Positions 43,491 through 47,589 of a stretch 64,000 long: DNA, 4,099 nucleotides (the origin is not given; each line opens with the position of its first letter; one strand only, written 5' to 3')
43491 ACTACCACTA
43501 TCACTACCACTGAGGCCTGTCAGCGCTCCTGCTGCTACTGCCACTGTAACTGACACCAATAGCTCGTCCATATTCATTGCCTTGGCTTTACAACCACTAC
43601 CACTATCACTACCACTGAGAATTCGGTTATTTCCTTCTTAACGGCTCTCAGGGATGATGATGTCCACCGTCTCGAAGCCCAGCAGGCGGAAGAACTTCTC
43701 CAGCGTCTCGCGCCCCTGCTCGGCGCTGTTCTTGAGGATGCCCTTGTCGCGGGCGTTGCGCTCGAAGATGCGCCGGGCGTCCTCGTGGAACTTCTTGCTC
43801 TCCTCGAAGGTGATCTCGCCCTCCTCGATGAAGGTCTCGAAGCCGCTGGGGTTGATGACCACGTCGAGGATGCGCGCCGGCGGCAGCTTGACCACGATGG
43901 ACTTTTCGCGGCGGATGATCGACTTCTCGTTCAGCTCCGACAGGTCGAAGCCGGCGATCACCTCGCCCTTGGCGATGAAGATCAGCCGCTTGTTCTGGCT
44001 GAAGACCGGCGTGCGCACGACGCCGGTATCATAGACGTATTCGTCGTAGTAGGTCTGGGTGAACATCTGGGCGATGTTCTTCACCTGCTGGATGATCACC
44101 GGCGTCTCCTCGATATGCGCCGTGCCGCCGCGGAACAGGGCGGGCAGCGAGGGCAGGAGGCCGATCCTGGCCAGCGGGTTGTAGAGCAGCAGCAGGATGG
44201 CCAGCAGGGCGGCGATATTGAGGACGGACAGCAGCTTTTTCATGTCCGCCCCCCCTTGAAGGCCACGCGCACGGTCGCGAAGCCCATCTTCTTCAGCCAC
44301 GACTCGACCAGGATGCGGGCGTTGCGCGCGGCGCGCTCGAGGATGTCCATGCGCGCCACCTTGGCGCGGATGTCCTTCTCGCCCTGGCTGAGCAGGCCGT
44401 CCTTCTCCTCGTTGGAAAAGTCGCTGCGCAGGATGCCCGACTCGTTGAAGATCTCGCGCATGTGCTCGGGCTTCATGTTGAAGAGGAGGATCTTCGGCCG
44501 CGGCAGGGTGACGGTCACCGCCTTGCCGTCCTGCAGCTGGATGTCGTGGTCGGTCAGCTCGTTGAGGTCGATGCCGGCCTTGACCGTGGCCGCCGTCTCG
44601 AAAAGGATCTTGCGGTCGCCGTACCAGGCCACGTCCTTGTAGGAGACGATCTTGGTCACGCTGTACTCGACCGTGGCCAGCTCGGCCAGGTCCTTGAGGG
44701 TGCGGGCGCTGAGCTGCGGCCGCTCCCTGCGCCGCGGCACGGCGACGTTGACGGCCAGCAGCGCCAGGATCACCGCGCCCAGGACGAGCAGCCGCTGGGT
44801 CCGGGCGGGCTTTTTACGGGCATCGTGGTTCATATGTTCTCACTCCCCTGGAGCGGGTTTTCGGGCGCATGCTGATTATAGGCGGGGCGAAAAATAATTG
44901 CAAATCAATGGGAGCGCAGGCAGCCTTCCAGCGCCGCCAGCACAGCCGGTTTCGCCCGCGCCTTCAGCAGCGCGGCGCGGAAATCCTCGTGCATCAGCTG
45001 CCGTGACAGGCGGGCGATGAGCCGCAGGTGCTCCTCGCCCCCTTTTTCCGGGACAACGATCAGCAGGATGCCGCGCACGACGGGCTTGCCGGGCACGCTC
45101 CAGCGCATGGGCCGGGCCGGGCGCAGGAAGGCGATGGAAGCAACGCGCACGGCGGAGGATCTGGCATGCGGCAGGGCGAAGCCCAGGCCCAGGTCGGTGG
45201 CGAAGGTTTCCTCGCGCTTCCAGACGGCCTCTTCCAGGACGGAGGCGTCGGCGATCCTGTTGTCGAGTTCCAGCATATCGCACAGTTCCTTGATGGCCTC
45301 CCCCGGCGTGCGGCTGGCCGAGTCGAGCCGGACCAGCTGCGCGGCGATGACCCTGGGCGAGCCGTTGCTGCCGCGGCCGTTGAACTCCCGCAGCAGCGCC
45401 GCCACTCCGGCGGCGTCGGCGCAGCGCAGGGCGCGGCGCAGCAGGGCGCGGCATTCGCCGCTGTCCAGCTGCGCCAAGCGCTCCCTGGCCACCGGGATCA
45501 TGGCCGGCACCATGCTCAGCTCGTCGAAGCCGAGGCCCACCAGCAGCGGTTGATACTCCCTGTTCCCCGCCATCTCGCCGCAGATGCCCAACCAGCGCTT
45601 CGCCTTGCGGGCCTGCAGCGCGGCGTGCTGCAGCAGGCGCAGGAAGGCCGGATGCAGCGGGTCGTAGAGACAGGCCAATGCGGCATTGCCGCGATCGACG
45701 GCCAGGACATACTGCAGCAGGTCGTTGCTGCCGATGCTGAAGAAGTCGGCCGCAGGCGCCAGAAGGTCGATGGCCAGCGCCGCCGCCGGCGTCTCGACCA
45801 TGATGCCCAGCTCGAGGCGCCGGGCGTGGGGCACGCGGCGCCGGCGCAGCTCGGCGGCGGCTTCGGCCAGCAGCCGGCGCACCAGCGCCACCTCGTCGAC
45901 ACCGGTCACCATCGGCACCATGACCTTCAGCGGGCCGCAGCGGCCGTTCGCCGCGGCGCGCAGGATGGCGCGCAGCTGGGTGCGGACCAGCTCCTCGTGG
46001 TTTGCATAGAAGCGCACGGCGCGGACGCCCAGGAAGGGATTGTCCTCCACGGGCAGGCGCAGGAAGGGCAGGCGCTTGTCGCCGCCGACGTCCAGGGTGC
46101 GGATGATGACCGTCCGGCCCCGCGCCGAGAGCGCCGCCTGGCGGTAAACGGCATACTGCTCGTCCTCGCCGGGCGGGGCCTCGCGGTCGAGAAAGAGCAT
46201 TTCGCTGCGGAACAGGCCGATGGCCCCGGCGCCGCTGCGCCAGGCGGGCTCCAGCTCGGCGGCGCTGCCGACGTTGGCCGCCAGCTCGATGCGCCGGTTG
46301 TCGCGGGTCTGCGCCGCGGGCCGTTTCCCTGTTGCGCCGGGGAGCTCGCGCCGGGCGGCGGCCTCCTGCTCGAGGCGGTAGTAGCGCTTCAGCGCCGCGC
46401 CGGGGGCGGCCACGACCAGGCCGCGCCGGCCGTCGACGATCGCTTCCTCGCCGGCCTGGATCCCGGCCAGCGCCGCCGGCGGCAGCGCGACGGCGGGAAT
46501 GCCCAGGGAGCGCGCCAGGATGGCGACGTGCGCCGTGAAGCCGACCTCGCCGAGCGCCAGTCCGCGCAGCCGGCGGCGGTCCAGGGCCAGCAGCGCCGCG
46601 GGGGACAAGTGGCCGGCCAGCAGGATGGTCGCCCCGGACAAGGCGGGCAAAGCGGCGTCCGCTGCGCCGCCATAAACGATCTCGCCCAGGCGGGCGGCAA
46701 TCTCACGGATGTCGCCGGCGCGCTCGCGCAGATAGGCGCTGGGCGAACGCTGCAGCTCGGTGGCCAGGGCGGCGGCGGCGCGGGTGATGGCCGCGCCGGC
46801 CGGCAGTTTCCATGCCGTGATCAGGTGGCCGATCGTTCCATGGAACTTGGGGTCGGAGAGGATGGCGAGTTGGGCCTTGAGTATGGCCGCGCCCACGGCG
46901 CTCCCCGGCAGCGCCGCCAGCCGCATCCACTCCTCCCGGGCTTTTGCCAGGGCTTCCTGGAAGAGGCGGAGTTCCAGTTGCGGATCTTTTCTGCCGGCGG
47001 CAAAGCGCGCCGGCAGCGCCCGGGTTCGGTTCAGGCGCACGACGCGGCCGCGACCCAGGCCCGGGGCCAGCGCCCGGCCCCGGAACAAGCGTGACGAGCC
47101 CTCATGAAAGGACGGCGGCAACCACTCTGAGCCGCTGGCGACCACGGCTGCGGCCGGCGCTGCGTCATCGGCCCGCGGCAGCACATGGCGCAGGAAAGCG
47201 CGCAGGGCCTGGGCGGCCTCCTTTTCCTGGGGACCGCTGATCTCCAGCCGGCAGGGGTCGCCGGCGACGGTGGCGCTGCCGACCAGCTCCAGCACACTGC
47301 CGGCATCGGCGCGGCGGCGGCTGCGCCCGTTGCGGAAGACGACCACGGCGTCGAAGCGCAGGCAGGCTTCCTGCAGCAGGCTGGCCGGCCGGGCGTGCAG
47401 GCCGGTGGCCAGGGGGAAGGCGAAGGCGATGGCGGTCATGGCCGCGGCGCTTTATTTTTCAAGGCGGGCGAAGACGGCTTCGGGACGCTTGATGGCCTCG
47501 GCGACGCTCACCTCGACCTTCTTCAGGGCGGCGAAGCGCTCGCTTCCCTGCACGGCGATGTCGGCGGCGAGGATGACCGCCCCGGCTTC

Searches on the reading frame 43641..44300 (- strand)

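Call 71: search_protein_families(library=pfam, proteins=[window:43641-44300:-], max_evalue=0.001)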
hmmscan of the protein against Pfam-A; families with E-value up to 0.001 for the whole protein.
window:43641-44300:- (220 aa): 1 family
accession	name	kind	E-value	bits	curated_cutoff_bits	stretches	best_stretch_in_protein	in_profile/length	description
PF14014.11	DUF4230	-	2.7e-26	92.9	27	1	71-214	1-148/148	Protein of unknown function (DUF4230)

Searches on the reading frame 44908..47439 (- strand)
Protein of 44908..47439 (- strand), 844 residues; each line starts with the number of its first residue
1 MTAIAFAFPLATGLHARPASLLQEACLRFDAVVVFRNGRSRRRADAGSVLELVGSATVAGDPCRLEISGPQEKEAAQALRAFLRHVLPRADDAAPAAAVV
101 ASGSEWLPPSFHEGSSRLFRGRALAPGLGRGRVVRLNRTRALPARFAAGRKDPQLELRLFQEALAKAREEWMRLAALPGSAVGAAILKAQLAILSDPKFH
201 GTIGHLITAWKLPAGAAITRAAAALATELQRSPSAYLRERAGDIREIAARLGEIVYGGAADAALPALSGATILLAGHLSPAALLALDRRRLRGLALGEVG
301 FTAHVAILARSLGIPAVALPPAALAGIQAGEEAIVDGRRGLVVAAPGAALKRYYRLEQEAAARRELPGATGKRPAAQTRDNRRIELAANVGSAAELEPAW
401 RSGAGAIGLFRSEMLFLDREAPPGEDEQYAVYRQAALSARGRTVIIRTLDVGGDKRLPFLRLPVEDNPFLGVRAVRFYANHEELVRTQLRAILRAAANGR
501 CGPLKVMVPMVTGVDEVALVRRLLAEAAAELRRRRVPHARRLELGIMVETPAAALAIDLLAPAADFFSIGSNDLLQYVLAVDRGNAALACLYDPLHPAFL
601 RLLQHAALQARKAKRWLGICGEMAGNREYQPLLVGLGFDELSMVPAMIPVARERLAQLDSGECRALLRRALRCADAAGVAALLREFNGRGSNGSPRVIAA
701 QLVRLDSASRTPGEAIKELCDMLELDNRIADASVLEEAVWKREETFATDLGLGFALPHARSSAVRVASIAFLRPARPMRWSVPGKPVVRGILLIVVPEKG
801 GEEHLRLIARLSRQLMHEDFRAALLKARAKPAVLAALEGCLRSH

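Call 92: search_protein_families(library=pfam, proteins=[window:44908-47439:-], max_evalue=0.001)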
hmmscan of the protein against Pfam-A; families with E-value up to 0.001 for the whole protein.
window:44908-47439:- (844 aa): 5 families
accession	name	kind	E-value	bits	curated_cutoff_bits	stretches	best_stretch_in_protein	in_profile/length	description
PF02896.24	PEP-utilizers_C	-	4.3e-99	331.8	22.8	1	375-659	11-292/293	PEP-utilising enzyme, PEP-binding domain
PF00359.27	PTS_EIIA_2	-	2.1e-25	89.8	27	1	698-838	3-142/144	Phosphoenolpyruvate-dependent sugar phosphotransferase system, EIIA 2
PF05524.18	PEP-utilisers_N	-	2.2e-17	63.8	24.4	1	120-240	1-121/121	PEP-utilising enzyme, N-terminal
PF00381.24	PTS-HPr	-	4.1e-14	52.8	23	1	10-84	9-80/81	PTS HPr component phosphorylation site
PF00391.29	PEP-utilizers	-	2.2e-13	50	23.1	1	271-340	5-72/72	PEP-utilising enzyme, mobile domain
